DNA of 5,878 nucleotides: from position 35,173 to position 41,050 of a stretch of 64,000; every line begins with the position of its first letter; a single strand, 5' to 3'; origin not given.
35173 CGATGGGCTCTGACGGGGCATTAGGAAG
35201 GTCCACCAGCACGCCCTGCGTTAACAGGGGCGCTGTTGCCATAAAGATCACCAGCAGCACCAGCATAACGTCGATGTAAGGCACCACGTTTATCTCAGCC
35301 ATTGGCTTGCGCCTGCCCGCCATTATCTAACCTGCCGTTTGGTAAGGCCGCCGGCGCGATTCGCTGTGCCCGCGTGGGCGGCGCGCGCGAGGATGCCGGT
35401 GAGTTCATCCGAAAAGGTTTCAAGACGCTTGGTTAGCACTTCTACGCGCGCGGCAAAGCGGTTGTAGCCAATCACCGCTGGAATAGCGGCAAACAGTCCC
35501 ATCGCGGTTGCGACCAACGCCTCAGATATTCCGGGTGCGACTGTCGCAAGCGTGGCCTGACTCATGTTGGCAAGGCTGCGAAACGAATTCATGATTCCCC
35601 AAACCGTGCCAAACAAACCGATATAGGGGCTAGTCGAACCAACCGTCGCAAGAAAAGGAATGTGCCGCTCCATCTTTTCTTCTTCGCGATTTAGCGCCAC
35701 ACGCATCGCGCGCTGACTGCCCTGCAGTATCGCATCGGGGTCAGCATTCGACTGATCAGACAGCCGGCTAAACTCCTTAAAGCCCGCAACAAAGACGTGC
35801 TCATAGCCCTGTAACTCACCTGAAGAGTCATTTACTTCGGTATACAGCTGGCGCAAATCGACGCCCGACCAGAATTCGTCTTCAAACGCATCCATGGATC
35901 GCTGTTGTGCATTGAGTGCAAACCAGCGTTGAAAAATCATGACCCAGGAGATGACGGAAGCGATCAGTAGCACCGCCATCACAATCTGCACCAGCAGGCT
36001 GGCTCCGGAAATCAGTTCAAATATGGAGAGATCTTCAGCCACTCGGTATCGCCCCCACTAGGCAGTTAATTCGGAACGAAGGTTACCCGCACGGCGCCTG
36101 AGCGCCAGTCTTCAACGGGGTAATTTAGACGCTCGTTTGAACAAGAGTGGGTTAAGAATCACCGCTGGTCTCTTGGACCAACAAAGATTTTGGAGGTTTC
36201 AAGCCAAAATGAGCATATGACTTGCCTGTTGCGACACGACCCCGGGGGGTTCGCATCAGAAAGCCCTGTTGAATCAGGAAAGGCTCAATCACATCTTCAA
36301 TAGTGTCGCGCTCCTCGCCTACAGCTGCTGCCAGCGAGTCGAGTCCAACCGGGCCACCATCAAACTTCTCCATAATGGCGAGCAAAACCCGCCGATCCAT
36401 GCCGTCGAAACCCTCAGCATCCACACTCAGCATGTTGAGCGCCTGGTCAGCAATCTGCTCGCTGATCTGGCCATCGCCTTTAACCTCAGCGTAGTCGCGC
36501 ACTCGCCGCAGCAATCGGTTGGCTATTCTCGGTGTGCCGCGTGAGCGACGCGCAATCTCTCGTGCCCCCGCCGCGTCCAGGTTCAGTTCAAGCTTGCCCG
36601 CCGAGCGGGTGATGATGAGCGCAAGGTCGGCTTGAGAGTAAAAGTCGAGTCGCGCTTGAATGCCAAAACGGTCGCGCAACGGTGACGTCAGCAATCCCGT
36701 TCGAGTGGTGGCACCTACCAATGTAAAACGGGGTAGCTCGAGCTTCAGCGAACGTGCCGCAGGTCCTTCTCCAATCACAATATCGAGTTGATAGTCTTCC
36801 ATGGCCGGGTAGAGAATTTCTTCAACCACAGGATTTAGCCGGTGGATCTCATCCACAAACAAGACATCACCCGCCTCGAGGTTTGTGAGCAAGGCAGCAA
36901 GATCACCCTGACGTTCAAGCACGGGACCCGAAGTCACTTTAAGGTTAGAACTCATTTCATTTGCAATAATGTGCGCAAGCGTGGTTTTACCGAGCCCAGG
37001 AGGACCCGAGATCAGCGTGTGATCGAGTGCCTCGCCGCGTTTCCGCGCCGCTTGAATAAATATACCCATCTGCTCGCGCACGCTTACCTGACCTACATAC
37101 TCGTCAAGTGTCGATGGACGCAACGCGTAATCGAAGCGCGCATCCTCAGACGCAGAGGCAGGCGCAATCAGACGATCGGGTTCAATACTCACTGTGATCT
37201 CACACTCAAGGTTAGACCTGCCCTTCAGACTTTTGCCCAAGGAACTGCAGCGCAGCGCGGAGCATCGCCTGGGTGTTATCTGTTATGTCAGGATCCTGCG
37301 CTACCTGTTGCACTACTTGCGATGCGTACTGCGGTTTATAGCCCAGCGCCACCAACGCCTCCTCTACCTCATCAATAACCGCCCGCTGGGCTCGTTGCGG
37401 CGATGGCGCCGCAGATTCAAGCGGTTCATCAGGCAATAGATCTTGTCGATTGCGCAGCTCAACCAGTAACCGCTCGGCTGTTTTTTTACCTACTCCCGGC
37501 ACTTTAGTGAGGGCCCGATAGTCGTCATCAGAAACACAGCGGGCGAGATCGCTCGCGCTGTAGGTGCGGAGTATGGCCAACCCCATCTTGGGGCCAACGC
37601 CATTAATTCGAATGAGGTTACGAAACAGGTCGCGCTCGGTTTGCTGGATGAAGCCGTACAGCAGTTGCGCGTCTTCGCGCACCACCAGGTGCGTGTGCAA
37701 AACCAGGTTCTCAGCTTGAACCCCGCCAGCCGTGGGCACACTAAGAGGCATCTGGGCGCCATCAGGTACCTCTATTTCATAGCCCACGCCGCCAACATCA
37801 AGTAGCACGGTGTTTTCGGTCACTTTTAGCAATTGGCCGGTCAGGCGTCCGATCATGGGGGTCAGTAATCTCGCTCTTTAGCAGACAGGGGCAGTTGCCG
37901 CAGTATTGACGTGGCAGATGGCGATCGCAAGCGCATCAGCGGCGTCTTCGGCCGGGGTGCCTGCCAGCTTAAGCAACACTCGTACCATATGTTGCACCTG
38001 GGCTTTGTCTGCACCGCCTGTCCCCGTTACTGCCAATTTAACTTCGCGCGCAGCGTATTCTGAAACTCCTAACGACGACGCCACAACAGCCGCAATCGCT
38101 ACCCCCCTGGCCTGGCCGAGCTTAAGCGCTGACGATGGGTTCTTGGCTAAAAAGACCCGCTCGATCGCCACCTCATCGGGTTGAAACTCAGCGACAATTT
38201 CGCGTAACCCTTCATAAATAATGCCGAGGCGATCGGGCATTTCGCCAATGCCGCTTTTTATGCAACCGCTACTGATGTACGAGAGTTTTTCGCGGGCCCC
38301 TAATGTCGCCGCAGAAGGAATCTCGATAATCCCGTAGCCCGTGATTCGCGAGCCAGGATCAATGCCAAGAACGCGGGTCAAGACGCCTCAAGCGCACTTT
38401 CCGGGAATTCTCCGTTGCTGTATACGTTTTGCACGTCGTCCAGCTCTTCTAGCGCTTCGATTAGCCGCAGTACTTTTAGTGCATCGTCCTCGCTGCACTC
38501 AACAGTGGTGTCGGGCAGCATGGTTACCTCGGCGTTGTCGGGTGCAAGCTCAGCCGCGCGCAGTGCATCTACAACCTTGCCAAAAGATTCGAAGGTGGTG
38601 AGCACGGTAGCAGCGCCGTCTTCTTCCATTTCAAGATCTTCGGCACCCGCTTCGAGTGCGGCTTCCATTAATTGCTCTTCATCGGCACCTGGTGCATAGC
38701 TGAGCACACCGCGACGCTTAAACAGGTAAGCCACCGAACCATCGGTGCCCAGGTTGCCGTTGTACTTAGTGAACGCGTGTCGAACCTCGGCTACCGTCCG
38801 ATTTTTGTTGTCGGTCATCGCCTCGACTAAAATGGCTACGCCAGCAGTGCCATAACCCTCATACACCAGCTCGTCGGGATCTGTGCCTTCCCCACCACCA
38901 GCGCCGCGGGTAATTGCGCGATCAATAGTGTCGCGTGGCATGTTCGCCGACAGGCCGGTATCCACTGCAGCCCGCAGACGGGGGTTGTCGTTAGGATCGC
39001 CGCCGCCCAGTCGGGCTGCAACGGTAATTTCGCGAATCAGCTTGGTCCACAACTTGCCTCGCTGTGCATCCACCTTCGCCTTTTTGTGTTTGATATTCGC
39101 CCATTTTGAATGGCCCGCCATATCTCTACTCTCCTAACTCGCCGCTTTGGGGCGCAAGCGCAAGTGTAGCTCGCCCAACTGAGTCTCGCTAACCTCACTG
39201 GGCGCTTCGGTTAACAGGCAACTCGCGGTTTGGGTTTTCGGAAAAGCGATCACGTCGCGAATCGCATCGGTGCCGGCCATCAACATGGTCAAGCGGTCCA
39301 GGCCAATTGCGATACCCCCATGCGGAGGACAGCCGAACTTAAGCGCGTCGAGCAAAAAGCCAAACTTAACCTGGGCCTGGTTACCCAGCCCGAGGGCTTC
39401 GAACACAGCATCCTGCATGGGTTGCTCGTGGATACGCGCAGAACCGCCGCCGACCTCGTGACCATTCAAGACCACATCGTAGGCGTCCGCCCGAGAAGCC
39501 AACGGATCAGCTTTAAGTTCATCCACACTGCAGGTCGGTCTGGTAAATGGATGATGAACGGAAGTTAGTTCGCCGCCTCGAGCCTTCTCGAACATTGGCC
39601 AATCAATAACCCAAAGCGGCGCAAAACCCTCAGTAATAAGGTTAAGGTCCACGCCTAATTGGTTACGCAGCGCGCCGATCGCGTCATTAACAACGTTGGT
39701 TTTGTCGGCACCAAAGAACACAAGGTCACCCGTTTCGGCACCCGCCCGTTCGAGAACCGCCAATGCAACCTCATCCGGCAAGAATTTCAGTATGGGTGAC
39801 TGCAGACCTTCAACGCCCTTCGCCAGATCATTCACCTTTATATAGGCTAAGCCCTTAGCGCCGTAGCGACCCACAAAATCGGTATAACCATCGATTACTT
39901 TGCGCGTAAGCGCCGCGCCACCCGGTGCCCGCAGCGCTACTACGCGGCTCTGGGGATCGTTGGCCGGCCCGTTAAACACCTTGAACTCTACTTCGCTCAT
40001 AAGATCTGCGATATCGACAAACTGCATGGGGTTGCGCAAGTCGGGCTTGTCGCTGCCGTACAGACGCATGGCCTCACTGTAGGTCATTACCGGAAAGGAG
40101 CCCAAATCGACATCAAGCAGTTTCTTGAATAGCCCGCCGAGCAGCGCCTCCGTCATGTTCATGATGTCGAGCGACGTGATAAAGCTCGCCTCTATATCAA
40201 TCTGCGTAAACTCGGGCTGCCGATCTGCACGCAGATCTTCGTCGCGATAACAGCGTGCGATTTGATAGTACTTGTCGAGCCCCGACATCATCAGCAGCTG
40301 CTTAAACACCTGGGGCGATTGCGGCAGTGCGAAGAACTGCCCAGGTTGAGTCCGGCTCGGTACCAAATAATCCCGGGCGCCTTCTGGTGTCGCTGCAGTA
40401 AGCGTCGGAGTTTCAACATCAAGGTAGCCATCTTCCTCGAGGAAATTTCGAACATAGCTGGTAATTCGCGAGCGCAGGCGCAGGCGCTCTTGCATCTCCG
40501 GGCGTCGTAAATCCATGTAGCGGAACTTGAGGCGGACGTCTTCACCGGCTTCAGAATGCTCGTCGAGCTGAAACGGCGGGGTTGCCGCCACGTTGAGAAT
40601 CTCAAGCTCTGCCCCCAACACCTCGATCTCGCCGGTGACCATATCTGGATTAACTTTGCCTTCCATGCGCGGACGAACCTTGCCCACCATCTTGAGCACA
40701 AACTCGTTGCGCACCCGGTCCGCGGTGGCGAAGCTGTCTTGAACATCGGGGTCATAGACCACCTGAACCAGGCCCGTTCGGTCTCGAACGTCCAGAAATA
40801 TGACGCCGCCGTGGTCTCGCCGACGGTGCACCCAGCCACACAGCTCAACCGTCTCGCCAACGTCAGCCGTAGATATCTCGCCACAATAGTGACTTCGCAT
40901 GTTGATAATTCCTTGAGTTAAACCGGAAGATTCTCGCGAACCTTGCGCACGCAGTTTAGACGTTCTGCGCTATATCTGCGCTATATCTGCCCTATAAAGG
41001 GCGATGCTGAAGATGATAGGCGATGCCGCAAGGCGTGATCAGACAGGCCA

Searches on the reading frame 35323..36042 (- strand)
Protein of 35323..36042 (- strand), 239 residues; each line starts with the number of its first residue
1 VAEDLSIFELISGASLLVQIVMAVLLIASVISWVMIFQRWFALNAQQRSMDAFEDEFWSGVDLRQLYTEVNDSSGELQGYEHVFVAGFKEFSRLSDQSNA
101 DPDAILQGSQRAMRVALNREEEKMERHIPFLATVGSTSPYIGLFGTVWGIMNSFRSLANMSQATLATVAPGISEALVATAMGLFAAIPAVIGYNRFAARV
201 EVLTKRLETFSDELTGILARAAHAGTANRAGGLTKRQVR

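Call 27: search_protein_families(library=pfam, max_evalue=0.000001, proteins=[window:35323-36042:-])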
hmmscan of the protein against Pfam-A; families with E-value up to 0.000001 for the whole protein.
window:35323-36042:- (239 aa): 1 family
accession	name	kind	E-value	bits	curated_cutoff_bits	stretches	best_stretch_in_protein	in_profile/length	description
PF01618.21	MotA_ExbB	-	2.6e-40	137.5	22.9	1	83-208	9-126/127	MotA/TolQ/ExbB proton channel family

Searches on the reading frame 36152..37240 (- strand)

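Call 27: search_protein_families(library=pfam, max_evalue=0.000001, proteins=[window:36152-37240:-])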
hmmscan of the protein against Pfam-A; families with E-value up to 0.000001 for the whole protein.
window:36152-37240:- (362 aa): 5 families
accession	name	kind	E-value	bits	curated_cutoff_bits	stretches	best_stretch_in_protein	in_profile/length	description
PF05496.18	RuvB_N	-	3.2e-81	271.2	27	1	40-198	1-159/159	Holliday junction DNA helicase RuvB P-loop domain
PF17864.7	AAA_lid_4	-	2.2e-32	111.1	27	1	201-274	1-74/74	RuvB AAA lid domain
PF05491.19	RuvB_C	-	1.7e-24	86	24.7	1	276-345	2-71/72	RuvB C-terminal winged helix domain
PF00004.35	AAA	-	6.7e-19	69.1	21.2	1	76-197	2-128/131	ATPase family associated with various cellular activities (AAA)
PF07728.20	AAA_5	-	1.7e-08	35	22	0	74-192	1-139/139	AAA domain (dynein-related subfamily)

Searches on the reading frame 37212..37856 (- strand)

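Call 27: search_protein_families(library=pfam, max_evalue=0.000001, proteins=[window:37212-37856:-])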
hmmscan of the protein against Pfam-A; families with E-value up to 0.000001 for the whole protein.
window:37212-37856:- (214 aa): 4 families
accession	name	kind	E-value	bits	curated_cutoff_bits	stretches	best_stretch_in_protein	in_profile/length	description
PF01330.27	RuvA_N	-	6.9e-18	64.9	23.6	1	1-68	1-61/61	RuvA N terminal domain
PF14520.12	HHH_5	-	6.1e-16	59.1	27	1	78-135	1-56/57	Helix-hairpin-helix domain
PF07499.19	RuvA_C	-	1.3e-13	51.6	24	1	160-206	2-46/47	RuvA, C-terminal domain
PF00633.29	HHH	-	2.9e-07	30.4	24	0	116-131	13-28/30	Helix-hairpin-helix motif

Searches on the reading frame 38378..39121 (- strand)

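Call 27: search_protein_families(library=pfam, max_evalue=0.000001, proteins=[window:38378-39121:-])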
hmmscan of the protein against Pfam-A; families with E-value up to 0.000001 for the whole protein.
window:38378-39121:- (247 aa): 2 families
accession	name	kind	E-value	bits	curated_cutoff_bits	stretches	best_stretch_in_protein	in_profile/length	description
PF01709.26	Transcrip_reg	-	4.1e-59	199.3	27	1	84-236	3-159/160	TACO1/YebC second and third domain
PF20772.2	TACO1_YebC_N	-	7.7e-33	113.2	36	1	5-75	1-72/73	TACO1/YebC protein N-terminal domain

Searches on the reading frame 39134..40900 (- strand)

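Call 27: search_protein_families(library=pfam, max_evalue=0.000001, proteins=[window:39134-40900:-])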
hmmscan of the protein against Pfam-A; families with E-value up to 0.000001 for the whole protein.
window:39134-40900:- (588 aa): 3 families
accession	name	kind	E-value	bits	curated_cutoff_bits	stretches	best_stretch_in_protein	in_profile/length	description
PF00152.25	tRNA-synt_2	-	1.6e-115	385.9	25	1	120-557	2-308/308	tRNA synthetases class II (D, K and N)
PF02938.19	GAD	-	1e-23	83.8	23.4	1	309-407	1-94/95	GAD domain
PF01336.31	tRNA_anti-codon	-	7.6e-17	61.5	27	1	18-101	1-74/75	OB-fold nucleic acid binding domain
